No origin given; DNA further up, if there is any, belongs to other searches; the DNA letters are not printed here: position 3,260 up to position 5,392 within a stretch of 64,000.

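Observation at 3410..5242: XoxJ-like protein fused to an ankyrin-repeat domain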

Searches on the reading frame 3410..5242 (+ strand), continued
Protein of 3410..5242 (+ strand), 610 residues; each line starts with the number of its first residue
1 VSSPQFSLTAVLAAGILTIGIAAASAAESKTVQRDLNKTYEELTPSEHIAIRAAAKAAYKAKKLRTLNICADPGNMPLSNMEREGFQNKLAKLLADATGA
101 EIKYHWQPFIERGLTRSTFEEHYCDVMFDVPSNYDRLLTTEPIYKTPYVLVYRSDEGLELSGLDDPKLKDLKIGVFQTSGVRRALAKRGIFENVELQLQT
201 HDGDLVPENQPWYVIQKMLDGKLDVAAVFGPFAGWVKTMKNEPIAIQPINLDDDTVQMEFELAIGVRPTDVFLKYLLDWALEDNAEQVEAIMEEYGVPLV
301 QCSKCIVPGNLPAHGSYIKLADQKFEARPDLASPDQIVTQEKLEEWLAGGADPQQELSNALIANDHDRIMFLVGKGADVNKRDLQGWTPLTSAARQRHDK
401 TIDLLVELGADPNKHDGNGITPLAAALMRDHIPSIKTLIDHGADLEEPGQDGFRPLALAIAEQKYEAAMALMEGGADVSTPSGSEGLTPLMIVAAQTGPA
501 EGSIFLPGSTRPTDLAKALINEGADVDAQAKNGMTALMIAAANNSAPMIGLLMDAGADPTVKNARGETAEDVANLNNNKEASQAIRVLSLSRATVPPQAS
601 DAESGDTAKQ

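Call 25: search_protein_representatives(protein=window:3410-5242:+)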
Query: 610 residues. Proteins with E-value up to 0.001 (for the whole library): 256077; up to 1e-10: 78839; up to 1e-30: 5301. The best 150 are listed.
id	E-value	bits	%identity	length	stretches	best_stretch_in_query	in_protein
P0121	1.3e-221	753.6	32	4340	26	364-498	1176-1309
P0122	1.3e-209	714.1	55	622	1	21-596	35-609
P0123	2.1e-166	571.4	35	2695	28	367-569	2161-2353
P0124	1.1e-163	562.4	48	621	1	39-588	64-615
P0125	7.9e-158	543.1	45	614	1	1-586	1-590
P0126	1.8e-157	541.9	32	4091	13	371-582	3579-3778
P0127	4.2e-143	494.4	32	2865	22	367-576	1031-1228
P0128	1.4e-138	479.5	34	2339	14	375-569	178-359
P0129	7.1e-134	464.0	42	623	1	8-599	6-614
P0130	6.9e-133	460.7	30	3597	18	372-578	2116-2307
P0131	5.5e-132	457.7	71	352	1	67-334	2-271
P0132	2.3e-131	455.7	50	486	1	142-591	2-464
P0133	1.0e-130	453.5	32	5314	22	383-553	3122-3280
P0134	2.8e-130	452.1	36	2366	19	354-479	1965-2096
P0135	6.0e-129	447.7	33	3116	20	367-495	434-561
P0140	7.3e-119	414.4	43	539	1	58-583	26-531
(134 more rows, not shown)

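Call 30: predict_structure(alignment_id=A1)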
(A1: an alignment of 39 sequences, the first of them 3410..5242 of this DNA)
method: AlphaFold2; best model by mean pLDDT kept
length: 610 residues; sequences in the alignment: 39
mean_pLDDT: 71.9   pTM: 0.44
mean pLDDT of the five models: 71.9, 65.6, 60.3, 58.3, 55.2
residues with pLDDT >= 90: 101; 70-90: 302; 50-70: 90; < 50: 117
segments of 3 or more residues with pLDDT < 50: 1-3, 19-32, 108-117, 130-136, 140-145, 200-203, 257-261, 299-337, 499-509, 594-610
pLDDT, mean of each block of 10 residues (from residue 1): 48 51 41 62 67 83 83 58 74 88 66 44 63 46 58 87 87 74 78 72 58 84 86 77 83 54 65 83 76 65 25 25 36 50 78 83 82 90 88 87 94 88 86 89 84 85 83 90 88 71 34 85 92 91 85 91 92 86 86 44 34
secondary structure, 60 per line:
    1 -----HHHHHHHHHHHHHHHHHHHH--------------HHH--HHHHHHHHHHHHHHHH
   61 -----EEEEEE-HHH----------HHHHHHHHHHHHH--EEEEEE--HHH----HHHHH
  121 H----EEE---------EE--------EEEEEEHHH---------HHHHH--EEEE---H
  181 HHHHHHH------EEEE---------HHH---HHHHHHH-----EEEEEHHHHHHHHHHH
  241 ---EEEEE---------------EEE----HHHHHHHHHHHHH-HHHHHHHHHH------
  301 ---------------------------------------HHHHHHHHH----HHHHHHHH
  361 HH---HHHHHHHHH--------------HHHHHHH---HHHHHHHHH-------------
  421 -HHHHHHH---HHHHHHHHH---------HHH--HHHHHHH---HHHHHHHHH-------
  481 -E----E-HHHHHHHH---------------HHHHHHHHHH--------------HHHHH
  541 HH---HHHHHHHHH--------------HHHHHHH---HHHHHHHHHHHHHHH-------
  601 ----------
elements in order: H6-25 H45-60 E66-71 H86-98 E101-106 H116-121 E126-128 E148-153 H166-170 E173-176 H180-187 E194-197 H213-219 E225-229 H230-240 E244-248 E264-266 H271-283 H285-294 H340-348 H353-362 H366-374 H389-395 H399-407 H422-428 H432-440 H455-461 H465-473 H489-496 H512-521 H536-542 H546-554 H569-575 H579-593

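Call 36: find_homologous_proteins(query=A3, max_evalue=1e-20)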
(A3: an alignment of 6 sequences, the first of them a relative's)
Query A3 (6 sequences) (540 aa, profile of the alignment): 3793 proteins with E <= 1e-20 among 8000 candidates; the best 120 are listed.
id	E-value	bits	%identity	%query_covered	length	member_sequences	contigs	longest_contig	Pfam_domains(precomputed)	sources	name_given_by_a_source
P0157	2.1e-256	870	100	100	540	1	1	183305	PF13606.13,PF13857.13,PF12796.14,PF00023.37,PF13637.13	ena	-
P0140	1.2e-252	858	41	97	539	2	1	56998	PF13606.13,PF13857.13,PF23745.2,PF12796.14,PF00023.37,PF13637.13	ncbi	-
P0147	2.0e-246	837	39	99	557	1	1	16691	PF00497.26,PF13606.13,PF13857.13,PF12796.14,PF00023.37,PF13637.13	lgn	-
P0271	2.6e-240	817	43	94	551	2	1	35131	PF13606.13,PF13857.13,PF23745.2,PF12796.14,PF00023.37,PF13637.13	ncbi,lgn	-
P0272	1.6e-239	814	44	94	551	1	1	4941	PF13606.13,PF13857.13,PF23745.2,PF12796.14,PF00023.37,PF13637.13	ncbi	-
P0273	1.3e-237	808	78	96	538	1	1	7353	PF13606.13,PF13857.13,PF12796.14,PF00023.37,PF13637.13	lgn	-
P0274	3.0e-235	800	44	100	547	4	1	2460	PF13606.13,PF13857.13,PF23745.2,PF12796.14,PF00023.37,PF13637.13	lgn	-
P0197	4.5e-235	800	47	94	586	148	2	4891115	PF13606.13,PF13857.13,PF12796.14,PF00023.37,PF13637.13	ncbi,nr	ncbi:quinoprotein dehydrogenase-associated putative ABC transporter substrate-binding protein [Xanth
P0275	1.3e-234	798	77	100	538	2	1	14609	PF13606.13,PF13857.13,PF12796.14,PF00023.37,PF13637.13,PF24521.3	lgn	-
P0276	3.4e-234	797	71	96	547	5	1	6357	PF13606.13,PF13857.13,PF12796.14,PF00023.37,PF13637.13,PF24521.3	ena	-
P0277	1.7e-231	788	45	94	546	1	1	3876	PF13606.13,PF13857.13,PF12796.14,PF00023.37,PF13637.13,PF24521.3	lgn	-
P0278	3.5e-231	787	69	100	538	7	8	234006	PF13606.13,PF13857.13,PF12796.14,PF00023.37,PF13637.13,PF24521.3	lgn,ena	-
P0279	1.6e-230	785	65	94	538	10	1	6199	PF13606.13,PF13857.13,PF12796.14,PF00023.37,PF13637.13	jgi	-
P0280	2.1e-230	784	71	95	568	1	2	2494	PF13606.13,PF13857.13,PF12796.14,PF00023.37,PF13637.13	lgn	-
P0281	4.4e-230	783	63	99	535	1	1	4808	PF13606.13,PF13857.13,PF12796.14,PF00023.37,PF13637.13,PF24521.3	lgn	-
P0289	3.4e-228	777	45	94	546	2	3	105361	PF13606.13,PF13857.13,PF23745.2,PF12796.14,PF00023.37,PF13637.13,PF24521.3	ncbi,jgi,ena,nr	ncbi:MAG TPA: quinoprotein dehydrogenase-associated putative ABC transporter substrate-binding prote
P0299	2.6e-226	771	49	94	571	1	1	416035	PF13606.13,PF13857.13,PF12796.14,PF00023.37,PF13637.13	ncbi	-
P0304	1.0e-225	769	45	100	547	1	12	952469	PF13606.13,PF13857.13,PF12796.14,PF00023.37,PF13637.13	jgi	jgi:quinoprotein dehydrogenase-associated probable ABC transporter substrate-binding protein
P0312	6.0e-225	766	65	94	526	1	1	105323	PF13606.13,PF13857.13,PF12796.14,PF00023.37,PF13637.13,PF24521.3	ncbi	ncbi:MAG: quinoprotein dehydrogenase-associated putative ABC transporter substrate-binding protein [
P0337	4.9e-224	763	45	100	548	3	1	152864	PF13606.13,PF13857.13,PF23745.2,PF12796.14,PF00023.37,PF13637.13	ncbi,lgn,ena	-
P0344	8.7e-224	762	44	100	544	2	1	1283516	PF00497.26,PF13606.13,PF13857.13,PF12796.14,PF00023.37,PF13637.13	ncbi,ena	-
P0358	2.3e-223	761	47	94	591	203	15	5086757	PF13606.13,PF13857.13,PF12796.14,PF00023.37,PF13637.13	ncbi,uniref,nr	ncbi:quinoprotein dehydrogenase-associated putative ABC transporter substrate-binding protein [Xanth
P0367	3.6e-223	760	43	100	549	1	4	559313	PF13606.13,PF13857.13,PF12796.14,PF00023.37,PF13637.13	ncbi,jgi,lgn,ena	jgi:quinoprotein dehydrogenase-associated probable ABC transporter substrate-binding protein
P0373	5.6e-223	760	44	94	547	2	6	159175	PF13606.13,PF13857.13,PF12796.14,PF00023.37,PF13637.13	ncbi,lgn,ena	-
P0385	9.5e-223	759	43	100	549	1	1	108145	PF13606.13,PF13857.13,PF12796.14,PF00023.37,PF13637.13,PF24521.3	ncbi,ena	-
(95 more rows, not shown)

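Call 46: find_encoding_contigs(protein=P0358, flank=8000, max_places=2)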
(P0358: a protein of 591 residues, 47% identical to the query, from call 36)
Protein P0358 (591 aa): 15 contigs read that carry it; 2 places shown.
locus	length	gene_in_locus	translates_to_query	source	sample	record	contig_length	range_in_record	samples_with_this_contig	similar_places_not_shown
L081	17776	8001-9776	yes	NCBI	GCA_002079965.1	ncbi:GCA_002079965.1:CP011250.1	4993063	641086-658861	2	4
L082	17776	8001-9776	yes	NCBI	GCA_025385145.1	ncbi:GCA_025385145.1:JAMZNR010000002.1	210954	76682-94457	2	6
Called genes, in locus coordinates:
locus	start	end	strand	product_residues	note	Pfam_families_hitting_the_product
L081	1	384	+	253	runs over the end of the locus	PF01209:Ubie_methyltran, PF13489:Methyltransf_23, PF07021:MetW (faint), PF13847:Methyltransf_31, PF08241:Methyltransf_11, PF08242:Methyltransf_12, PF13649:Methyltransf_25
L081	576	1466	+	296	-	PF00990:GGDEF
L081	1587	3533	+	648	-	PF17900:Peptidase_M1_N, PF01433:Peptidase_M1, PF09127:Leuk-A4-hydro_C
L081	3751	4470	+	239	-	-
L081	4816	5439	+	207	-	PF00702:Hydrolase, PF12710:HAD, PF13419:HAD_2, PF13242:Hydrolase_like (weak)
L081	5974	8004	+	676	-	-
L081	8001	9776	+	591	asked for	PF13637:Ank_4 (faint), PF00023:Ank (faint), PF12796:Ank_2, PF13606:Ank_3 (faint), PF13857:Ank_5 (weak), PF12796:Ank_2, PF13857:Ank_5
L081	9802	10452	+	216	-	PF13442:Cytochrome_CBB3, PF00034:Cytochrom_C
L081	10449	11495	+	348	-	PF21783:YNCE, PF16819:DUF5074 (faint), PF26550:Tricorn_2nd (weak), PF08450:SGL (weak), PF10282:Lactonase (weak), PF02239:Cytochrom_D1 (weak), PF25174:Beta-prop_THOC3 (weak), PF10282:Lactonase, +3 more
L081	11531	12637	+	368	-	PF08240:ADH_N, PF00107:ADH_zinc_N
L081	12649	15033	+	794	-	PF07715:Plug, PF00593:TonB_dep_Rec_b-barrel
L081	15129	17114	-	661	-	PF26965:MimR_N, PF00158:Sigma54_activat, PF14532:Sigma54_activ_2, PF25601:AAA_lid_14, PF02954:HTH_8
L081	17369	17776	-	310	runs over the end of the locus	PF00294:PfkB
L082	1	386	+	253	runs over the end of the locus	PF01209:Ubie_methyltran, PF13489:Methyltransf_23, PF07021:MetW (faint), PF13847:Methyltransf_31, PF08241:Methyltransf_11, PF08242:Methyltransf_12, PF13649:Methyltransf_25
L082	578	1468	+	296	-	PF00990:GGDEF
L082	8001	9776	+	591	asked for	PF13637:Ank_4 (faint), PF00023:Ank (faint), PF12796:Ank_2, PF13606:Ank_3 (faint), PF13857:Ank_5 (weak), PF12796:Ank_2, PF13857:Ank_5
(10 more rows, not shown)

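Call 47: find_encoding_contigs(protein=P0304, flank=8000, max_places=2)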
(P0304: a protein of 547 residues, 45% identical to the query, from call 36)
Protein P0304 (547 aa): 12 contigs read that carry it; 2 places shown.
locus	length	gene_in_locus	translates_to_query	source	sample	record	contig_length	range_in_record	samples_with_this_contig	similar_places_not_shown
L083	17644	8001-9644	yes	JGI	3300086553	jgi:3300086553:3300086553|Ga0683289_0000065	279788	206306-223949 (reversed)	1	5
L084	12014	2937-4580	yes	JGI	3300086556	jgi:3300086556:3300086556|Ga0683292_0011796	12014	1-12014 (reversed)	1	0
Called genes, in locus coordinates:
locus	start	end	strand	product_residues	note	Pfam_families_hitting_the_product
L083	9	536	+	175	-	PF10604:Polyketide_cyc2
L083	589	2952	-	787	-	PF07715:Plug, PF00593:TonB_dep_Rec_b-barrel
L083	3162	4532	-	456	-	PF07730:HisKA_3, PF02518:HATPase_c (weak)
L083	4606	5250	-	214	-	PF00072:Response_reg, PF00196:GerE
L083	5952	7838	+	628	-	PF01011:PQQ, PF13360:PQQ_2, PF13570:Beta-prop_ACSF4 (faint), PF01011:PQQ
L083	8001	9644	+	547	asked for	PF12796:Ank_2, PF13637:Ank_4, PF13857:Ank_5 (weak), PF13637:Ank_4 (weak), PF13857:Ank_5, PF00023:Ank (weak), PF12796:Ank_2, PF13857:Ank_5, +2 more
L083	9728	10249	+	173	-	PF00034:Cytochrom_C (weak), PF13442:Cytochrome_CBB3 (weak)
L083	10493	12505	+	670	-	PF26965:MimR_N, PF01590:GAF, PF00158:Sigma54_activat, PF07728:AAA_5 (weak), PF14532:Sigma54_activ_2, PF25601:AAA_lid_14, PF02954:HTH_8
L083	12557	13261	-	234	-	PF00702:Hydrolase, PF12710:HAD, PF13344:Hydrolase_6 (faint), PF13419:HAD_2, PF13242:Hydrolase_like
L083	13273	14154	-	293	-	PF00485:PRK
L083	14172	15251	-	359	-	PF00316:FBPase, PF18913:FBPase_C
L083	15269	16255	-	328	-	PF13401:AAA_22 (faint), PF01078:Mg_chelatase (faint), PF00004:AAA, PF07728:AAA_5 (weak), PF17866:AAA_lid_6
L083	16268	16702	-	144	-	PF00101:RuBisCO_small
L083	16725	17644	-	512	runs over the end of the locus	PF02788:RuBisCO_large_N, PF00016:RuBisCO_large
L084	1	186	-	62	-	?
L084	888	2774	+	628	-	PF01011:PQQ, PF13360:PQQ_2, PF13570:Beta-prop_ACSF4 (faint), PF01011:PQQ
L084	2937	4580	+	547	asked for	PF12796:Ank_2, PF13637:Ank_4, PF13857:Ank_5 (weak), PF13637:Ank_4 (weak), PF13857:Ank_5, PF00023:Ank (weak), PF12796:Ank_2, PF13857:Ank_5, +2 more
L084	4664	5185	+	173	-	PF00034:Cytochrom_C (weak), PF13442:Cytochrome_CBB3 (weak)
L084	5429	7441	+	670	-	PF26965:MimR_N, PF01590:GAF, PF00158:Sigma54_activat, PF07728:AAA_5 (weak), PF14532:Sigma54_activ_2, PF25601:AAA_lid_14, PF02954:HTH_8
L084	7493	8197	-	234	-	PF00702:Hydrolase, PF12710:HAD, PF13344:Hydrolase_6 (faint), PF13419:HAD_2, PF13242:Hydrolase_like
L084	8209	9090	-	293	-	PF00485:PRK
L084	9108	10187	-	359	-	PF00316:FBPase, PF18913:FBPase_C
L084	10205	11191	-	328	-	PF13401:AAA_22 (faint), PF01078:Mg_chelatase (faint), PF00004:AAA, PF07728:AAA_5 (weak), PF17866:AAA_lid_6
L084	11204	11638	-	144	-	PF00101:RuBisCO_small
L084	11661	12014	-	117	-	?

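Call 50: list_cluster_members(proteins=[P0140, P0271, P0299, P0344, P0337, P0373, P0367, P0312, P0289, P0385])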
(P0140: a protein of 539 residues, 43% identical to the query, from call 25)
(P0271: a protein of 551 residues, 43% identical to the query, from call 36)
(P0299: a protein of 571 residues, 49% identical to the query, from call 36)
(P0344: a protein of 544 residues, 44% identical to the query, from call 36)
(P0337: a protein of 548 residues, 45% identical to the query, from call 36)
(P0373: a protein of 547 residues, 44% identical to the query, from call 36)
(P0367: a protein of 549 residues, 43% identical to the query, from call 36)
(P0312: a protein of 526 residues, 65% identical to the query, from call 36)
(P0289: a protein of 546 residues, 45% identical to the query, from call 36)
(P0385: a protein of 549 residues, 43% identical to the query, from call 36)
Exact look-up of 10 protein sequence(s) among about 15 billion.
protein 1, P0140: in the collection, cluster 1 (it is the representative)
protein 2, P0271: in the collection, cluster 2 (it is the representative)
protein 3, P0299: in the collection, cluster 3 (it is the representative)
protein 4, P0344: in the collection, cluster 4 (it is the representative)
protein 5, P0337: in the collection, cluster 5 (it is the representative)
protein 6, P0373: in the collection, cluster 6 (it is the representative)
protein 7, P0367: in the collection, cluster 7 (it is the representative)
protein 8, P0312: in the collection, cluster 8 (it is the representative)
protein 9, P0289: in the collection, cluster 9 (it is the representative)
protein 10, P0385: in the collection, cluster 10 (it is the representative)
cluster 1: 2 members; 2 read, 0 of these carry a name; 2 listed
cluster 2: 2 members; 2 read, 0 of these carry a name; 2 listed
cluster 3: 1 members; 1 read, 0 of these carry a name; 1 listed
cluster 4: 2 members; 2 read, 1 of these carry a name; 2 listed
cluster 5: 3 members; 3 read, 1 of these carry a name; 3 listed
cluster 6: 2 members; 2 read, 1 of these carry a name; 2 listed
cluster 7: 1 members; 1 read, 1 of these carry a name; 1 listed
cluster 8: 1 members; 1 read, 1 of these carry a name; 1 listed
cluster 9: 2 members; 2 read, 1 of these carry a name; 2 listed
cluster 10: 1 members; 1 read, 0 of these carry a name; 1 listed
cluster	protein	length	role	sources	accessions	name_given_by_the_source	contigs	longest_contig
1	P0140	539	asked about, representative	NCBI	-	-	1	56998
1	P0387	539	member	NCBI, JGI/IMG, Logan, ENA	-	-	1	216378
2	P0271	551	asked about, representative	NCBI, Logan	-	-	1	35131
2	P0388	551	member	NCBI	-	-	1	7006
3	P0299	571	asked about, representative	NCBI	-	-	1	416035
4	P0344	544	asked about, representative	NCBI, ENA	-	-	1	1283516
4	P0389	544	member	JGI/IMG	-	quinoprotein dehydrogenase-associated probable ABC transporter substrate-binding protein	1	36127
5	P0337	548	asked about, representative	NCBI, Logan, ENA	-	-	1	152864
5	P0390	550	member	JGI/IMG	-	quinoprotein dehydrogenase-associated probable ABC transporter substrate-binding protein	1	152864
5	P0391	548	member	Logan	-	-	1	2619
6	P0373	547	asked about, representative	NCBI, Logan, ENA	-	-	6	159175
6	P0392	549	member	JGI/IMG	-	quinoprotein dehydrogenase-associated probable ABC transporter substrate-binding protein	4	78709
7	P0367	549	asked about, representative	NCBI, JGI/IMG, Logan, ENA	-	quinoprotein dehydrogenase-associated probable ABC transporter substrate-binding protein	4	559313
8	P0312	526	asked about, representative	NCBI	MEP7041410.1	MAG: quinoprotein dehydrogenase-associated putative ABC transporter substrate-binding ...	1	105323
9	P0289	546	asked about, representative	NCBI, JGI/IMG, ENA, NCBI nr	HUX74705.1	MAG TPA: quinoprotein dehydrogenase-associated putative ABC transporter substrate-binding ... | quinoprotein dehydrogenase-associated putative ABC transporter substrate-binding protein ...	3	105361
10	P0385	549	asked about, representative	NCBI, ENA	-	-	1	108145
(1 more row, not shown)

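Call 57: predict_structure(alignment_id=A4)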
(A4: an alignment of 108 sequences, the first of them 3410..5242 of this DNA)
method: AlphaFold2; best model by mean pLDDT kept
length: 610 residues; sequences in the alignment: 108
mean_pLDDT: 84.6   pTM: 0.56
mean pLDDT of the five models: 84.6, 81.8, 81.8, 81.0, 77.7
residues with pLDDT >= 90: 368; 70-90: 153; 50-70: 31; < 50: 58
segments of 3 or more residues with pLDDT < 50: 1-31, 500-509, 595-610
pLDDT, mean of each block of 10 residues (from residue 1): 31 31 38 68 80 88 91 88 93 96 87 70 87 89 97 95 95 89 89 85 85 94 96 95 97 91 93 95 97 97 92 82 58 62 90 92 90 95 93 93 97 93 91 95 91 91 89 95 94 80 38 89 96 96 88 95 96 90 90 55 42
secondary structure, 60 per line:
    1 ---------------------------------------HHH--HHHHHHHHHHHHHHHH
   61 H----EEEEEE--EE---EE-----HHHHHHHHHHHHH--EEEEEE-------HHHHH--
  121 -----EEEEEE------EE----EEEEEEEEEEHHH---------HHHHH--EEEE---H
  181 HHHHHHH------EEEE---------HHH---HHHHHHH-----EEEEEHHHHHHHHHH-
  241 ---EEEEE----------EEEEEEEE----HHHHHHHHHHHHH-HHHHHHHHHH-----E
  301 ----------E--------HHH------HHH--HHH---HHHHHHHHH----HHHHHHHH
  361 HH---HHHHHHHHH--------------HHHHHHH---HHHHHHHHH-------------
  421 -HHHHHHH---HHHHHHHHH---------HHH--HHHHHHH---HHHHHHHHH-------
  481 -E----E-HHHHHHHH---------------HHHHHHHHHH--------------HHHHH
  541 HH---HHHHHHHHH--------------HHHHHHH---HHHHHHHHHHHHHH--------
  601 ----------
elements in order: H45-61 E66-71 H86-98 E101-106 H114-118 E126-131 E144-153 H166-170 E173-176 H180-187 E194-197 H213-219 E225-229 H230-239 E244-248 E259-266 H271-283 H285-294 H340-348 H353-362 H366-374 H389-395 H399-407 H422-428 H432-440 H455-461 H465-473 H489-496 H512-521 H536-542 H546-554 H569-575 H579-592
